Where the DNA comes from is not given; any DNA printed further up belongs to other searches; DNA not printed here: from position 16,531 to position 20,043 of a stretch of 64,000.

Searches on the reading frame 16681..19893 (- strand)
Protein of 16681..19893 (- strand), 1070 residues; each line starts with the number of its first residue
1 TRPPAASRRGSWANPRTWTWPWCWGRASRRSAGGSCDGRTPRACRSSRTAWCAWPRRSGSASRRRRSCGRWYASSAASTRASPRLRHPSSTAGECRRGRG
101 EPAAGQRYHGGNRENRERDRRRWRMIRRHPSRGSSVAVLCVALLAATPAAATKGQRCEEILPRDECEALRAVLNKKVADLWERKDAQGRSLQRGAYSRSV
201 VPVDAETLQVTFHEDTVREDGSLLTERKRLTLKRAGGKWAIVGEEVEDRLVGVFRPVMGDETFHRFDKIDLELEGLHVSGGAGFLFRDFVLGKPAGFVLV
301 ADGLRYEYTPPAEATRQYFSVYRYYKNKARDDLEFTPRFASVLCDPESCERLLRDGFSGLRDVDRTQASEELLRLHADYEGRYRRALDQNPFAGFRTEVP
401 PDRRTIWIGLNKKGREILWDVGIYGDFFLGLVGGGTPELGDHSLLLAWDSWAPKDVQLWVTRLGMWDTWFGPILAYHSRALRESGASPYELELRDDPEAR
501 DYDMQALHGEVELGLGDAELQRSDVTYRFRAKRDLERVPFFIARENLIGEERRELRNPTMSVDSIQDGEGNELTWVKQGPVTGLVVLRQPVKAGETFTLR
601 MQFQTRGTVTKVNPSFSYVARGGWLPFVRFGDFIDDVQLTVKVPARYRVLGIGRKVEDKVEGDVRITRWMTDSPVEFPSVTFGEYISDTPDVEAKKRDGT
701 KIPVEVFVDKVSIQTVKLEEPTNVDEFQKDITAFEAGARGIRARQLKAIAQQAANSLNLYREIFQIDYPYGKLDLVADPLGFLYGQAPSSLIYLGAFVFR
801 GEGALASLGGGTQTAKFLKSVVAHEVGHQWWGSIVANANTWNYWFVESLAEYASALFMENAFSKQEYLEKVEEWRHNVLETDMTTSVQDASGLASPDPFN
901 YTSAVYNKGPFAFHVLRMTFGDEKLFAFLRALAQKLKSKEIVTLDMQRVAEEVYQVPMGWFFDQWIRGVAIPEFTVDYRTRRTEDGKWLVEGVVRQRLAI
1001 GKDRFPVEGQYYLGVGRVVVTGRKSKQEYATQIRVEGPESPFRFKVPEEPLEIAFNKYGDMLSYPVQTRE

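Call 69: search_protein_families(library=pfam, proteins=[window:16681-19893:-], max_evalue=0.00001)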
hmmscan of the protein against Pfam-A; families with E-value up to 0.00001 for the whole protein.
window:16681-19893:- (1070 aa): 1 family
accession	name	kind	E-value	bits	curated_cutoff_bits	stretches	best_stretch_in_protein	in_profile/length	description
PF01433.26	Peptidase_M1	-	8.1e-21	75.1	27.7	1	752-965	5-218/218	Peptidase family M1 domain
